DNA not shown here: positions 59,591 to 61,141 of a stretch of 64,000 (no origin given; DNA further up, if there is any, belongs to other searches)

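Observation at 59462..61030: Low-GC islet with a translationally coupled orphan gene pair; the large protein has a HEPN-type Rx4H motif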

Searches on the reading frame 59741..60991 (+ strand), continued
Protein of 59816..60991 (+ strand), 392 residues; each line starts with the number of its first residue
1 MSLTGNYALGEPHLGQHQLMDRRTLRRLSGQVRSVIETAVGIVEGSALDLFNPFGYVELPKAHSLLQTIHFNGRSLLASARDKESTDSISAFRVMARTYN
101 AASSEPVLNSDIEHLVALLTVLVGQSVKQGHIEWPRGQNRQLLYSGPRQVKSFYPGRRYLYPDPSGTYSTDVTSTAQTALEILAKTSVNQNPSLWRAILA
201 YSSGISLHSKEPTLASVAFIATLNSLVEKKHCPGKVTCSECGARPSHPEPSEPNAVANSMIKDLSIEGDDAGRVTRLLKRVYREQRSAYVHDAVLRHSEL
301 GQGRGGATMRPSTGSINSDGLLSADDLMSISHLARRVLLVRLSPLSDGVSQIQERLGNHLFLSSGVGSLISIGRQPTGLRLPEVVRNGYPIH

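Call 47: fold_search(model_id=the predicted structure, library=pdb)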
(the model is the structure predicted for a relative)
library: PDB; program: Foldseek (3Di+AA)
matches with E <= 10: 849; with E <= 0.001: 0
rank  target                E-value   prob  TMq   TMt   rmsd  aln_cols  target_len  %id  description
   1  6y5b_E                2.7e-02  0.10  0.11  0.13  27.4       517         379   10  5-HT3A receptor in Salipro (apo, asymmetric) (released 2020-12-23)
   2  7qoo_N                3.3e-02  0.95  0.14  0.19   5.9       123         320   10  Structure of the human inner kinetochore CCAN complex (released 2022-06-08)
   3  9v86_A                4.0e-02  0.66  0.17  0.11  14.2       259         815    7  Cryo-EM structure of KICSTOR CCC complex (state 3) (released 2025-11-12)
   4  6v8l_A                4.2e-02  0.99  0.18  0.45   5.7       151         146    4  Crystal structure of Ara h 8.0201 (released 2020-12-16)
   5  3ie5_B                4.4e-02  0.90  0.15  0.37  12.2       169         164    9  Crystal structure of Hyp-1 protein from Hypericum perforatum (St John's wort) involved in hypericin biosynthesis (released 2009-11-10)
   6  1ifv_A                4.7e-02  0.95  0.15  0.38   7.8       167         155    8  CRYSTAL STRUCTURE OF PATHOGENESIS-RELATED PROTEIN LLPR10.1B FROM YELLOW LUPINE (released 2002-07-10)
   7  9gu0_B                4.9e-02  0.06  0.10  0.11  30.8       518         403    7  Human adult muscle nAChR in resting state in detergent with alpha-bungarotoxin (released 2025-05-14)
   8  7dme_MODEL_1_A        5.2e-02  0.69  0.15  0.20  10.7       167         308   11  Solution structure of human Aha1 (released 2021-04-21)
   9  6c0w_K                5.4e-02  0.98  0.15  0.31   5.7       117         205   13  Cryo-EM structure of human kinetochore protein CENP-N with the centromeric nucleosome containing CENP-A (released 2018-01-17)
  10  4jhi                  5.7e-02  0.85  0.16  0.34   8.2       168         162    9  Crystal Structure of Medicago truncatula Nodulin 13 (MtN13) in complex with N6-benzyladenine (released 2013-12-04)
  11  3wew                  5.7e-02  0.13  0.10  0.14  19.6       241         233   10  Crystal structure of HtdX (Rv0241c) of Mycobacterium tuberculosis at 2.4 A resolution (released 2014-07-16)
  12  2pcs                  6.0e-02  0.69  0.13  0.32  12.4       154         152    9  Crystal structure of conserved protein from Geobacillus kaustophilus (released 2007-04-10)
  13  4ds8_A                6.3e-02  0.89  0.16  0.35   7.6       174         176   10  Complex structure of abscisic acid receptor PYL3-(+)-ABA-HAB1 in the presence of Mn2+ (released 2012-06-06)
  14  7xho_N                6.7e-02  0.96  0.13  0.19   6.2       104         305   10  Structure of human inner kinetochore CCAN complex (released 2022-12-14)
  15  6gqf_A                7.0e-02  0.77  0.14  0.32  12.6       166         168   11  The structure of mouse AsterA (GramD1a) with 25-hydroxy cholesterol (released 2018-09-26)
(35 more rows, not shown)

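Call 50: fold_search(model_id=the predicted structure, library=viral)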
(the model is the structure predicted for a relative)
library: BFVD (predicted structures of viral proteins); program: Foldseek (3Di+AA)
matches with E <= 10: 772; with E <= 0.001: 0
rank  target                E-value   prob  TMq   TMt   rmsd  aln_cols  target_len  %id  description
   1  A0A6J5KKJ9            5.5e-03  0.99  0.14  0.36   7.7       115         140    9  Lipoprotein [uncultured Caudovirales phage]
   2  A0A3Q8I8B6            3.0e-02  0.69  0.13  0.29  21.8       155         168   10  Uncharacterized protein [Lactobacillus phage Bromius]
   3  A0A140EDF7            3.0e-02  0.12  0.12  0.14  24.5       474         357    9  (no name in the UniProt tables at hand)
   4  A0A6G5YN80            4.1e-02  0.75  0.13  0.25  19.7       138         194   10  (no name in the UniProt tables at hand)
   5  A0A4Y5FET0            4.1e-02  0.28  0.09  0.21  13.9       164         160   12  Uncharacterized protein [Lactobacillus phage 3-521]
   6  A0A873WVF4            4.1e-02  0.28  0.09  0.22  14.9       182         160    8  Uncharacterized protein [Klebsiella phage Solomon]
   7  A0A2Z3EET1            6.2e-02  0.12  0.07  0.10  20.1       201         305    8  (no name in the UniProt tables at hand)
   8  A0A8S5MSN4            6.2e-02  0.11  0.07  0.08  34.8       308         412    7  Tail-collar fiber protein [Siphoviridae sp. ctD6g5]
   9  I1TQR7                6.5e-02  0.28  0.14  0.17  14.9       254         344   12  (no name in the UniProt tables at hand)
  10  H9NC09                8.0e-02  0.99  0.18  0.52   4.6       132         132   11  (no name in the UniProt tables at hand)
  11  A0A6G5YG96            8.0e-02  0.54  0.14  0.28  20.4       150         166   10  (no name in the UniProt tables at hand)
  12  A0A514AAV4            8.0e-02  0.28  0.12  0.22  17.0       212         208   11  Uncharacterized protein [Bacillus phage Karezi]
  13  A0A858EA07            8.8e-02  0.57  0.13  0.28  20.2       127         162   12  Uncharacterized protein [Listeria phage vB_Liva_VAfA18]
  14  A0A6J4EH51            9.8e-02  0.08  0.12  0.13  23.8       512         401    9  (no name in the UniProt tables at hand)
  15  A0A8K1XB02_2          1.0e-01  0.15  0.13  0.07  16.7       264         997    7  (no name in the UniProt tables at hand)
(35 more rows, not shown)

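Call 53: search_protein_families(library=pfam, alignment_id=A2, max_evalue=10)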
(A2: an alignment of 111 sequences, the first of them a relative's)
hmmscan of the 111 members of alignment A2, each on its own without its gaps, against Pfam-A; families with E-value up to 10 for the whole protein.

A. member 1, P0003 (471 aa): 0 families

B. families by the number of members that match (of 111 scanned): 59 families (the first 25 are shown)
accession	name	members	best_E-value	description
PF19808.4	DUF6291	3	0.062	Family of unknown function (DUF6291)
PF24988.1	NEW1_HB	2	0.0035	NEW1 helical bundle domain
PF25808.1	TPR_LAA1_C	2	0.078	LAA1-like, C-terminal TPR repeats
PF06087.18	Tyr-DNA_phospho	1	0.00068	Tyrosyl-DNA phosphodiesterase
PF03244.19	PSI_PsaH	1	0.0034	Photosystem I reaction centre subunit VI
PF05485.17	THAP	1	0.007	THAP domain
PF14771.11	DUF4476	1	0.012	Domain of unknown function (DUF4476)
PF09757.15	Arb2-like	1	0.015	Arb2-like domain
PF10534.14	CRIC_ras_sig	1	0.024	Connector enhancer of kinase suppressor of ras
PF14394.12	DUF4423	1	0.027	Domain of unknown function (DUF4423)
PF04084.20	RecA-like_ORC2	1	0.03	Origin recognition complex subunit 2 RecA-like domain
PF05766.18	NinG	1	0.036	Bacteriophage Lambda NinG protein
PF22161.1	Mre11_C_bact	1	0.043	Mre11 C-terminal domain, bacteria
PF06708.16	DUF1195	1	0.062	Protein of unknown function (DUF1195)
PF08138.16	Sex_peptide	1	0.063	Sex peptide (SP) family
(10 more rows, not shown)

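Call 62: find_related_loci(query=A3, collection=metagenome_contigs, flank=8000)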
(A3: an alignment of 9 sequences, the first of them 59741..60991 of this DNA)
Query A3 (417 aa) in metagenome_contigs; peptide patterns used: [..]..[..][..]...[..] (x = any residue, [..] = any of these).
60 stretches matched a pattern; 5 encode a relative of the query (tblastn E <= 1e-3); 5 distinct loci.
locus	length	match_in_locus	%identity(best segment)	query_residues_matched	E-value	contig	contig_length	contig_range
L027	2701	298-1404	27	12-371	3e-28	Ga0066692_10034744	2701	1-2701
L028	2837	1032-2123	27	12-364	1e-23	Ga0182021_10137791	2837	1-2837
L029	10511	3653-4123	38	220-371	3e-22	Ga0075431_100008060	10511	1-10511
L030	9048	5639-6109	38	220-371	3e-22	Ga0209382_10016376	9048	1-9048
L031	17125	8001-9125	28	3-371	1e-20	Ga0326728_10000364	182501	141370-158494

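Call 63: find_related_loci(query=A3, collection=viral_contigs, flank=8000)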
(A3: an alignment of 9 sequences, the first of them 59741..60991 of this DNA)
Query A3 (417 aa) in viral_contigs; peptide patterns used: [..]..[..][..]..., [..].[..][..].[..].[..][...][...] (x = any residue, [..] = any of these).
85 stretches matched a pattern, but none encodes a relative of the query by tblastn (E <= 1e-3).

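Call 64: search_dna_similar(query=P0003, collection=plasmids, mode=protein, max_evalue=0.001)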
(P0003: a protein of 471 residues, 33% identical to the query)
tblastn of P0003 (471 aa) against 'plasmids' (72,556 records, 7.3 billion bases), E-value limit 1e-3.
Records with a match: 1; places in all: 1; records where one place covers at least 80% of the query: 1.
Best place of each record, by identity: <60% 1.
By first word of the organism name: Vibrio 1.
By predicted mobility (MOB-suite, as given by PLSDB): conjugative 1.
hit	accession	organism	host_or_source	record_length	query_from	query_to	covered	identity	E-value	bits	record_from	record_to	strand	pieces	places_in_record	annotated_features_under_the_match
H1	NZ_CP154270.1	Vibrio harveyi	large yellow croaker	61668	26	449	90%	22.0%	3e-10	71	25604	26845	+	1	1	hypothetical protein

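Call 65: search_dna_similar(query=P0003, collection=phages, mode=protein, max_evalue=0.001)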
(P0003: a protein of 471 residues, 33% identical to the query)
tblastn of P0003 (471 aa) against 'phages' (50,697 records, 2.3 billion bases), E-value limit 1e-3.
No match.

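Call 66: get_annotated_region(hit=H1, flank=9000)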
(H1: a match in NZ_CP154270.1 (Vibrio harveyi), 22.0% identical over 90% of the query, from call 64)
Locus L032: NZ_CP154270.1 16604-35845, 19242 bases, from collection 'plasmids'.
description: Vibrio harveyi strain N8T11 plasmid p.N8T11-C, complete sequence
organism: Vibrio harveyi (NCBI taxid 669)
taxonomy: Bacteria; Pseudomonadota; Gammaproteobacteria; Vibrionales; Vibrionaceae; Vibrio; Vibrio harveyi
host: -; source: large yellow croaker; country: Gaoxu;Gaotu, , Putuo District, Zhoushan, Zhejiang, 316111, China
typing (MOB-suite, as given by PLSDB): conjugative; relaxase MOBF; mating-pair formation MPF_F
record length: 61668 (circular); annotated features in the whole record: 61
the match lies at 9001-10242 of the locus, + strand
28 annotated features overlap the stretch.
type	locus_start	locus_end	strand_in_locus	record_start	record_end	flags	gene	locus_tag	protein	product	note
CDS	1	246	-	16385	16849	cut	-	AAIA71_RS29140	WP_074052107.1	hypothetical protein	-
CDS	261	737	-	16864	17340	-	-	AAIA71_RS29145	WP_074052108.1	hypothetical protein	-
CDS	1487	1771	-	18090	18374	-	-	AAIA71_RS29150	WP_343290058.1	hypothetical protein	-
CDS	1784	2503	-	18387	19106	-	-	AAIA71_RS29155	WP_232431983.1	FRG domain-containing protein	-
CDS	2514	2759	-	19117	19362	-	-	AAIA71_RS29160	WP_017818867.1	hypothetical protein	-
CDS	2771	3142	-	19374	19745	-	-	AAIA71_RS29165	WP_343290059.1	hypothetical protein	-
CDS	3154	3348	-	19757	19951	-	-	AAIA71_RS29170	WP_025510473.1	hypothetical protein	-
CDS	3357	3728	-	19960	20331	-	-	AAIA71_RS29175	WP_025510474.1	DNA-binding protein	-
CDS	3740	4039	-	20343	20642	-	-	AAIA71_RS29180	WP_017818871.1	type II toxin-antitoxin system HigB family toxin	-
CDS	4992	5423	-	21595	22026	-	-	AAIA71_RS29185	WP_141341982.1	CesT family type III secretion system chaperone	GO:0030254 - protein secretion by the type III secretion system [Evidence IEA]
CDS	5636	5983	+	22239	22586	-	-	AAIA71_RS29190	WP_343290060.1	hypothetical protein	-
CDS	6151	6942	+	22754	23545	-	-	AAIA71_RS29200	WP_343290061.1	hypothetical protein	-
CDS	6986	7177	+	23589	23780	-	-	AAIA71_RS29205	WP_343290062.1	hypothetical protein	-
CDS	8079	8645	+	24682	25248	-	-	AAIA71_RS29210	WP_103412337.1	recombinase family protein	GO:0006310 - DNA recombination [Evidence IEA]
CDS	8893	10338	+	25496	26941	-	-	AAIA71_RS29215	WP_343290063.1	hypothetical protein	-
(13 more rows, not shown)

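Call 74: list_cluster_members(proteins=[P0115, P0005, P0006, P0009, P0010, P0011, P0012, P0013, P0014, P0015])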
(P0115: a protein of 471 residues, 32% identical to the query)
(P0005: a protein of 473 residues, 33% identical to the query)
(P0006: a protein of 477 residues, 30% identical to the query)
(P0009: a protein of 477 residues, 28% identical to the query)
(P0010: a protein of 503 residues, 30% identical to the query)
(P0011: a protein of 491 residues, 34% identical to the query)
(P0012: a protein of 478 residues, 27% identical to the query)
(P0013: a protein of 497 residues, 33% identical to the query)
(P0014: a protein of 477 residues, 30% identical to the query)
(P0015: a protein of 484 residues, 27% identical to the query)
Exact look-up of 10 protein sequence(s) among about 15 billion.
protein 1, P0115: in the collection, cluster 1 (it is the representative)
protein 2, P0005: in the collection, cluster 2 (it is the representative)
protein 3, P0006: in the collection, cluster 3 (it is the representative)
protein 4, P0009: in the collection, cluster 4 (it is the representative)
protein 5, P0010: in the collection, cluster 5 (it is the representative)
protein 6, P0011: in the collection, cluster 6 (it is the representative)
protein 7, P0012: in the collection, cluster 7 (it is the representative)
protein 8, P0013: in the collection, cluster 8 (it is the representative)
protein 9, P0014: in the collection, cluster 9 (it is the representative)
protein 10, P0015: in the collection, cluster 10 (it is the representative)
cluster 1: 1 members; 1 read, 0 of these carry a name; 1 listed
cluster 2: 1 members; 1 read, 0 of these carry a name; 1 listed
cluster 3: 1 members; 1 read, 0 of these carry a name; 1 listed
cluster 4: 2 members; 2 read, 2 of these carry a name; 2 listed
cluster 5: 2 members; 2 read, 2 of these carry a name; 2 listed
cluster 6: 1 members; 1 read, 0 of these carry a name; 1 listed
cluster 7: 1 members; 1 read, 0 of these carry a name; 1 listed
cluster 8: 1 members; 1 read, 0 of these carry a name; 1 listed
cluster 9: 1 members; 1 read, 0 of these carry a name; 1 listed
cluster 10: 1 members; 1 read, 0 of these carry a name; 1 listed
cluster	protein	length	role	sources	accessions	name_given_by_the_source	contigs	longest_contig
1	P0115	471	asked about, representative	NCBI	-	-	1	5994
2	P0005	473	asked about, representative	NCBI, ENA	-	-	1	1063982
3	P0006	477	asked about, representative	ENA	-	-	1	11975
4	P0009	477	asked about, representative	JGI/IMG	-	hypothetical protein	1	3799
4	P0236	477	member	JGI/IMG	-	hypothetical protein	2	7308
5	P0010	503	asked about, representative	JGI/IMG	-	hypothetical protein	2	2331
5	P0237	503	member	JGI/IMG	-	hypothetical protein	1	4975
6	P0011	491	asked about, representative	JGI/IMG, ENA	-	-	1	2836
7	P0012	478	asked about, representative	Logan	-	-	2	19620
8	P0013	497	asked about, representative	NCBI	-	-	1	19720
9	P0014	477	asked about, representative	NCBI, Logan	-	-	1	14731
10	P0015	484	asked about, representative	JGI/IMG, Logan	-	-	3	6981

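Call 76: find_encoding_contigs(protein=P0013, flank=8000, max_places=2)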
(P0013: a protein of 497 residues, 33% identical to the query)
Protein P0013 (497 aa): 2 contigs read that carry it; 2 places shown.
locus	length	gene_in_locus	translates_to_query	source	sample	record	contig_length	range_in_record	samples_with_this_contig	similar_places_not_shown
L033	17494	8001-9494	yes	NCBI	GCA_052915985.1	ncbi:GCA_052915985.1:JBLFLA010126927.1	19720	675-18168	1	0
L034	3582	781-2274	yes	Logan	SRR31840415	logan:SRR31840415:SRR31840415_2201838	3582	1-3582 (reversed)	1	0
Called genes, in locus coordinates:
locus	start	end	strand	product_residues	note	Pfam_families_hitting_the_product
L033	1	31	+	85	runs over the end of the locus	-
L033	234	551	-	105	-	-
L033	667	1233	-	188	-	-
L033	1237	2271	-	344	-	PF11199:DUF2891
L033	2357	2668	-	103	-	-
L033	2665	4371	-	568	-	-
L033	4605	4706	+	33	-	-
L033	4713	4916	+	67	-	-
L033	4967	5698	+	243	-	PF18734:HEPN_AbiU2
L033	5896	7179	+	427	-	PF02810:SEC-C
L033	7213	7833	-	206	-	-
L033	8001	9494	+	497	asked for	-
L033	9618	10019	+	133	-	-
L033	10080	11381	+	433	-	PF04326:SLFN_AlbA_2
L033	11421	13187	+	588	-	PF01582:TIR, PF13676:TIR_2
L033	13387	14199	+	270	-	-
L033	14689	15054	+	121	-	-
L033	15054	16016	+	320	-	-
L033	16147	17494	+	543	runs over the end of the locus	-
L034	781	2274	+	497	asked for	-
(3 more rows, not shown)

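Call 77: find_encoding_contigs(protein=P0014, flank=8000, max_places=2)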
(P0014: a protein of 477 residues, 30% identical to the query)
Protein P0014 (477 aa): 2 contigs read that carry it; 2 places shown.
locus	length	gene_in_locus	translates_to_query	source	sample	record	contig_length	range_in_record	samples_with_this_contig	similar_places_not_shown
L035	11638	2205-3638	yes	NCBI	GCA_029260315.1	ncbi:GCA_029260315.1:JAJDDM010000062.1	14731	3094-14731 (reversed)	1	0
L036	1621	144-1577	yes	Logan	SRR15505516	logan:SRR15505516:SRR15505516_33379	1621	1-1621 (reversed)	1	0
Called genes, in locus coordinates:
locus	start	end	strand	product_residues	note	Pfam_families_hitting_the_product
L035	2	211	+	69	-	?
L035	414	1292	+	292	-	-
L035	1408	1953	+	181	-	-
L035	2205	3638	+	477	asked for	-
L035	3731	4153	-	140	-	-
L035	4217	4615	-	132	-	-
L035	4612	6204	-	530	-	PF00239:Resolvase, PF07508:Recombinase, PF13408:Zn_ribbon_recom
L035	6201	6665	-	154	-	PF11149:DUF2924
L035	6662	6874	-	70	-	-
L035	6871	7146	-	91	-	-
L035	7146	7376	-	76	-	-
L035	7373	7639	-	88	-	-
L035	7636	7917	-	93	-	PF04026:SpoVG (weak)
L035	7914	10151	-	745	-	-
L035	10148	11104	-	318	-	-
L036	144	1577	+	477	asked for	-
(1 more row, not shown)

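Call 78: find_encoding_contigs(protein=P0012, flank=8000, max_places=2)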
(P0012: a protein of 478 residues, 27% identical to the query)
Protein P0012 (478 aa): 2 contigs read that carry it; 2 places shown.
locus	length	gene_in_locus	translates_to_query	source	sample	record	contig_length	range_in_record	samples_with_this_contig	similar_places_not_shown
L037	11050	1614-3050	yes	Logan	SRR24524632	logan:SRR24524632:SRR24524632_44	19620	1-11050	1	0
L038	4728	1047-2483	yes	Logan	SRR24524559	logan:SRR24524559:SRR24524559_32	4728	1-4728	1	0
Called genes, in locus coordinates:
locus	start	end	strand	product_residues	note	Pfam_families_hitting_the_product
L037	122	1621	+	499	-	PF10967:DUF2769, PF01645:Glu_synthase, PF00478:IMPDH (faint)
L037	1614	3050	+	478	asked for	-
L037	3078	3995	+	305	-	PF17884:DUF5591, PF14810:TGT_C2, PF01472:PUA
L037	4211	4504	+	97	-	PF01883:FeS_assembly_P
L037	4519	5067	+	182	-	PF13207:AAA_17, PF13238:AAA_18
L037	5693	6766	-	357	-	PF02885:Glycos_trans_3N, PF00591:Glycos_transf_3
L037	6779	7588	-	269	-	PF00290:Trp_syntA, PF00977:His_biosynth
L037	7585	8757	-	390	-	PF00291:PALP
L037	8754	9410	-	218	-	PF00697:PRAI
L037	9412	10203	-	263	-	PF00218:IGPS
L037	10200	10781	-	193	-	PF00117:GATase, PF07722:Peptidase_C26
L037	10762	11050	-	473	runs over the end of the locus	PF04715:, PF00425:Chorismate_bind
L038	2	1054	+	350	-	?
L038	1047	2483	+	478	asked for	-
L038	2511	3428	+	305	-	PF17884:DUF5591, PF14810:TGT_C2, PF01472:PUA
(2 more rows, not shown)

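Call 91: find_encoding_contigs(protein=P0006, flank=8000, max_places=2)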
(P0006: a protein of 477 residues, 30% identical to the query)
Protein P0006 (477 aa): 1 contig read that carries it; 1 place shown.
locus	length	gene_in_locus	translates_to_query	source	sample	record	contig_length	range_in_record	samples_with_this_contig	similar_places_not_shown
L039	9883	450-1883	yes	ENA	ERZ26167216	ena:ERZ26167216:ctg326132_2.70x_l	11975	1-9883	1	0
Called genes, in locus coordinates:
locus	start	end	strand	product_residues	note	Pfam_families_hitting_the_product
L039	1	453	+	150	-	?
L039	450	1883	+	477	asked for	-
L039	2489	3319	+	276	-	PF01261:AP_endonuc_2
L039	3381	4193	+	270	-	PF00085:Thioredoxin, PF14559:TPR_19 (faint), PF14561:TPR_20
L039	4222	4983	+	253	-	PF12706:Lactamase_B_2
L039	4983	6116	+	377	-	PF00850:Hist_deacetyl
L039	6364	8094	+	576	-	PF16927:HisKA_7TM, PF00989:PAS, PF08448:PAS_4, PF13188:PAS_8 (weak), PF13426:PAS_9 (faint)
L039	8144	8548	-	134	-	PF00072:Response_reg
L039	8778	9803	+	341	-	PF12974:Phosphonate-bd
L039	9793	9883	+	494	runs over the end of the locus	PF00672:HAMP, PF13581:HATPase_c_2, PF02518:HATPase_c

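Call 92: find_encoding_contigs(protein=P0015, flank=8000, max_places=2)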
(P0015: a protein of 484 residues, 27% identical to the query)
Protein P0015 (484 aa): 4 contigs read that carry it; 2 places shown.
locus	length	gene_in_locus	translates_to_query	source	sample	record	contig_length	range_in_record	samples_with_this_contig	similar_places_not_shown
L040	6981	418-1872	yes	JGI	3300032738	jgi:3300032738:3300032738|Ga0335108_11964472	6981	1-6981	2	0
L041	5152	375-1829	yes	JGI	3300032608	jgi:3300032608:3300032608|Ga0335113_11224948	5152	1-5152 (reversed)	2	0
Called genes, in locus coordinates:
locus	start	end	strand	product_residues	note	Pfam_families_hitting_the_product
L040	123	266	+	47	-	-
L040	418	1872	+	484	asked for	-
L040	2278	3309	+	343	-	PF03783:CsgG, PF08308:PEGA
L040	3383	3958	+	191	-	-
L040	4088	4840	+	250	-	PF18936:DUF5684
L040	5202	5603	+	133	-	PF00892:EamA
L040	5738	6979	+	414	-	?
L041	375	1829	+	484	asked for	-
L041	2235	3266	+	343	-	PF03783:CsgG, PF08308:PEGA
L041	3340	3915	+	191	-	-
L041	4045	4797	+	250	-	PF18936:DUF5684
